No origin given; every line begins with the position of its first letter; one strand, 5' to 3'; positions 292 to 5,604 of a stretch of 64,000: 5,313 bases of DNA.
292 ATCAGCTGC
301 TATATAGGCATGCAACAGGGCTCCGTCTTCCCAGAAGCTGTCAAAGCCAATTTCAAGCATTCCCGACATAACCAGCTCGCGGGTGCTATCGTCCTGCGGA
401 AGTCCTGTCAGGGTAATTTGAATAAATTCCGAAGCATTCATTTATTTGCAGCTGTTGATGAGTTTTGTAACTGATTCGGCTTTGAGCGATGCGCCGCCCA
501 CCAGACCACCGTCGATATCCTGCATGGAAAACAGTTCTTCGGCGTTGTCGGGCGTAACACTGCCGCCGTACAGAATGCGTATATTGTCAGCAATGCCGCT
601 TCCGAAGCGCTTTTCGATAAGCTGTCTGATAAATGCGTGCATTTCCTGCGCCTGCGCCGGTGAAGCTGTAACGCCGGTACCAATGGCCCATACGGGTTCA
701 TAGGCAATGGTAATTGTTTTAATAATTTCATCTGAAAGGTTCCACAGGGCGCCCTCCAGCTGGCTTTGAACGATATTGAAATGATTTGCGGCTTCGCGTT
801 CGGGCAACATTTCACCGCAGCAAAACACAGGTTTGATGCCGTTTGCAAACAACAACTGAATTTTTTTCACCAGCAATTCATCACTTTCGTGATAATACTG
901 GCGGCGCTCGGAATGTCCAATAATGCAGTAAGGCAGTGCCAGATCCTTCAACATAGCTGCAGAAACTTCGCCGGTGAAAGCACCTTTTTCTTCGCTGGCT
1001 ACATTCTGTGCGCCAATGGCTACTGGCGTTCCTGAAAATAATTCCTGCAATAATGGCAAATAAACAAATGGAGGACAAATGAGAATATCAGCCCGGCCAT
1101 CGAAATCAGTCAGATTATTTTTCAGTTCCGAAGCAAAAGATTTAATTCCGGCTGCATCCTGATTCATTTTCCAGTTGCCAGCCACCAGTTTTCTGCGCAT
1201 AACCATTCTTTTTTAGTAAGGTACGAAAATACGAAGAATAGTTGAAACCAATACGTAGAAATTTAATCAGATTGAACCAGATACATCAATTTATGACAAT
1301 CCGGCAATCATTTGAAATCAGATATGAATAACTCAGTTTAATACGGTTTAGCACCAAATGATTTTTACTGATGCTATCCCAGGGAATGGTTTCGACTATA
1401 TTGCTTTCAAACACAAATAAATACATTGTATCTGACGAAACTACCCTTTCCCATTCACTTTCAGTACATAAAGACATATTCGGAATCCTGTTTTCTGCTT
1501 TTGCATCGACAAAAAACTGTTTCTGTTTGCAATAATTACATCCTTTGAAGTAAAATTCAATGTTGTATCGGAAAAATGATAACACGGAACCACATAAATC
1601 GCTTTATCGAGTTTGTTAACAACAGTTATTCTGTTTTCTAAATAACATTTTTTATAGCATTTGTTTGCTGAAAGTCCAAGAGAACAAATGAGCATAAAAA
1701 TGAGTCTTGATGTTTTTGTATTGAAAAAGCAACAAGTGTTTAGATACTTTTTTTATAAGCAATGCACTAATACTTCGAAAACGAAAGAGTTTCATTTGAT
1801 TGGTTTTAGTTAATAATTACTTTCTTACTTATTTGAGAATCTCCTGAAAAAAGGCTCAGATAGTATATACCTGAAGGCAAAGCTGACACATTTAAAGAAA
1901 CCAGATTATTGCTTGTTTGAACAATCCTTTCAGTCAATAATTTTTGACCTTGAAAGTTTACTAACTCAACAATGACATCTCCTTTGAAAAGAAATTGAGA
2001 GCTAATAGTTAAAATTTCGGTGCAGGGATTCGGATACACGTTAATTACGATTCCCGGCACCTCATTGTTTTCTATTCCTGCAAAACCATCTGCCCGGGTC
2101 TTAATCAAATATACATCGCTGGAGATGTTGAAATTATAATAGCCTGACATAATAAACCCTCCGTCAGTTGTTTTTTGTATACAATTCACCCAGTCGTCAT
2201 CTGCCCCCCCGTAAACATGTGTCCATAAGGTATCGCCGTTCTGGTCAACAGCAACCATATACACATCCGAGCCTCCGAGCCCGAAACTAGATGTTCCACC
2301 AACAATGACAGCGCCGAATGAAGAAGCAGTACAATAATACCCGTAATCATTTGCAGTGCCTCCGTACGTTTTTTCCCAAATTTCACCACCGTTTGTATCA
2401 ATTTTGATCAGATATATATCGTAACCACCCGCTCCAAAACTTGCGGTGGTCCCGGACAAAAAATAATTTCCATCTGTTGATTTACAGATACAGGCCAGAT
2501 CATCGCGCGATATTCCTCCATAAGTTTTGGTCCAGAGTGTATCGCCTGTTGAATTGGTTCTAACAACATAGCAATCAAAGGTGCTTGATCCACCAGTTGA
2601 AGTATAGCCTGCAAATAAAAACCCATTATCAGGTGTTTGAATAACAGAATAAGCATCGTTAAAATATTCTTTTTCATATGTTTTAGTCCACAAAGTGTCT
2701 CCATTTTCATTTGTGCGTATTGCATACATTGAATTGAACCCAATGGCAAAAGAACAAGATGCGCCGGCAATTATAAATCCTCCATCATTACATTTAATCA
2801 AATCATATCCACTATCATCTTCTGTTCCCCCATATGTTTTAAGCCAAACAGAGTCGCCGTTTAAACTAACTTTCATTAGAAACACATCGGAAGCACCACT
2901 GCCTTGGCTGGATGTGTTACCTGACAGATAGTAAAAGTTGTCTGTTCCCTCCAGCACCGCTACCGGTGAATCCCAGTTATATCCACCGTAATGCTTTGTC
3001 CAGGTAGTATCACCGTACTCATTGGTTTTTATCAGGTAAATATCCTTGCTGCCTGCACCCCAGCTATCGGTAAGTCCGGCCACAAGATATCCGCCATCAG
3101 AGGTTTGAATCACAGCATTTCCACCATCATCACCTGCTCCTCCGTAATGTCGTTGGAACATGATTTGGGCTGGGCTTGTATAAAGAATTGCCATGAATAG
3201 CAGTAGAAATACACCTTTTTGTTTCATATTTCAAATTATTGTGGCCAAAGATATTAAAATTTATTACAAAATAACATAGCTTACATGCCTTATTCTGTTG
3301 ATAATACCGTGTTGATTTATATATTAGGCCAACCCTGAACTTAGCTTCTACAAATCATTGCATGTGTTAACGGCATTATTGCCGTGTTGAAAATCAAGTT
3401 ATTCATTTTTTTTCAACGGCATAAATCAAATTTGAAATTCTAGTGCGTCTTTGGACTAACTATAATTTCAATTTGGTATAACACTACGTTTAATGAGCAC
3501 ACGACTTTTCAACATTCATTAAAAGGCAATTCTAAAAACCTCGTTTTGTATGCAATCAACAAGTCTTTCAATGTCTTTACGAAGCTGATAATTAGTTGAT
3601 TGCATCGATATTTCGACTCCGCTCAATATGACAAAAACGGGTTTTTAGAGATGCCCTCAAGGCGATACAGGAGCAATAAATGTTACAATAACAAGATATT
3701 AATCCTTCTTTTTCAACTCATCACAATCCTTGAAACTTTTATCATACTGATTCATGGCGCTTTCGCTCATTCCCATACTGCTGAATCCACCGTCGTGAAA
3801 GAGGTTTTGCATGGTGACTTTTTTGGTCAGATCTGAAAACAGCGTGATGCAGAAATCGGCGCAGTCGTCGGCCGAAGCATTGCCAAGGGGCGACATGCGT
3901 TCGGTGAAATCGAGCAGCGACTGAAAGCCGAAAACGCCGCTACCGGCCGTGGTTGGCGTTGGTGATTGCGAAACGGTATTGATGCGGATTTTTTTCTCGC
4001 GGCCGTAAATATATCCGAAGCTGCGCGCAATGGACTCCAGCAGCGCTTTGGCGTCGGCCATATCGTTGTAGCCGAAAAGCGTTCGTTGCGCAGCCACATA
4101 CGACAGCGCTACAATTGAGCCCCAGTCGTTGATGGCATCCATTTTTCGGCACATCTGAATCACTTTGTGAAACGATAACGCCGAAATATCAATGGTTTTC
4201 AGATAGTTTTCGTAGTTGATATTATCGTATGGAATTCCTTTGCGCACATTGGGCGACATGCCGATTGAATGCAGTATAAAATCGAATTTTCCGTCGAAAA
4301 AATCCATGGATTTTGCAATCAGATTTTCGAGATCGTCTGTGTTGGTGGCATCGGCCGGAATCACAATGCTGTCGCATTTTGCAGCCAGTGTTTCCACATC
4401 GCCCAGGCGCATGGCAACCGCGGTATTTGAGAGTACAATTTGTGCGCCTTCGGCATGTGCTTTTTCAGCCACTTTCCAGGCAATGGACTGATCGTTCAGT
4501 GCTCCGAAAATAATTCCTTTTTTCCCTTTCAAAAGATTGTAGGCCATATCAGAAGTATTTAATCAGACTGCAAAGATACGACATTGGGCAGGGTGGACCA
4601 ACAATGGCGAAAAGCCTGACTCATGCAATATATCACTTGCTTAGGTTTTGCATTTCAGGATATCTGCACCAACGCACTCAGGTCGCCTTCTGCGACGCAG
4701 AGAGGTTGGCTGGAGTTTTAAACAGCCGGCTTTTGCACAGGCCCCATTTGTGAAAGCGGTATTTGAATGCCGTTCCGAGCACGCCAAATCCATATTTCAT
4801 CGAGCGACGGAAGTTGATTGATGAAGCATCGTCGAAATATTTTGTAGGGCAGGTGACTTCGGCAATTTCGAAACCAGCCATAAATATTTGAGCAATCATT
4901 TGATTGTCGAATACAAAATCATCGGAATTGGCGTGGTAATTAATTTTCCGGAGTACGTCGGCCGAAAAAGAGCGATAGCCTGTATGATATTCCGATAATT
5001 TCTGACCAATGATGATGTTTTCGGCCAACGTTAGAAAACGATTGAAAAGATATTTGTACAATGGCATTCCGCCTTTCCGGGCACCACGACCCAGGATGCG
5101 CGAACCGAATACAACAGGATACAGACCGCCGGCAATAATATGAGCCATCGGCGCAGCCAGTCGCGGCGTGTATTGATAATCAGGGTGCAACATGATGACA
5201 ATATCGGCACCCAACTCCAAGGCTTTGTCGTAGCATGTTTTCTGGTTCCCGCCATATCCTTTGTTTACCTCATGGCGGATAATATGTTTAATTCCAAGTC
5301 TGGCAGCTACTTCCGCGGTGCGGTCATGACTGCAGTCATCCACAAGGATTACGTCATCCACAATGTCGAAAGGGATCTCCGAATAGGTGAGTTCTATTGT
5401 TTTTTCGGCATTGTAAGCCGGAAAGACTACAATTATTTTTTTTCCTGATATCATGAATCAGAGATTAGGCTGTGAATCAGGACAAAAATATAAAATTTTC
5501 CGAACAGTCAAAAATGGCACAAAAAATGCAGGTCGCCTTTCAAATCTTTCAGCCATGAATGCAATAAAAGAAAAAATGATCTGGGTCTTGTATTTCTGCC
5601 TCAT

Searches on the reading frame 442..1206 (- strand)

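Call 80: search_protein_families(library=pfam, proteins=[window:442-1206:-], max_evalue=0.0001)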
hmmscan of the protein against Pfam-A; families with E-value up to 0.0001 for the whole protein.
window:442-1206:- (254 aa): 1 family
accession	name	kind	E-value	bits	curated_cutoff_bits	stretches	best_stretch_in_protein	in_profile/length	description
PF00121.24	TIM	-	4e-93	311.9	20.1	1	6-252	1-244/245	Triosephosphate isomerase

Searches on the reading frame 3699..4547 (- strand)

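Call 80: search_protein_families(library=pfam, proteins=[window:3699-4547:-], max_evalue=0.0001)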
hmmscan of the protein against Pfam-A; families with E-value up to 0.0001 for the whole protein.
window:3699-4547:- (282 aa): 2 families
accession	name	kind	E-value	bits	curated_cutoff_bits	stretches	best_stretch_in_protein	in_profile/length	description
PF13561.12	adh_short_C2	-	5.1e-57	193.6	27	1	15-256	1-236/236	Enoyl-(Acyl carrier protein) reductase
PF00106.31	adh_short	-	3.9e-09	36.7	26.6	1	20-200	10-185/195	short chain dehydrogenase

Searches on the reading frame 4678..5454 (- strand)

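Call 80: search_protein_families(library=pfam, proteins=[window:4678-5454:-], max_evalue=0.0001)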
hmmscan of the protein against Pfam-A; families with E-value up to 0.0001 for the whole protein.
window:4678-5454:- (258 aa): 1 family
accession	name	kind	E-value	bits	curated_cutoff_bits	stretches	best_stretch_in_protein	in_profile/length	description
PF00535.33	Glycos_transf_2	-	1.8e-14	54.4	23.3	1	9-171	2-167/168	Glycosyl transferase family 2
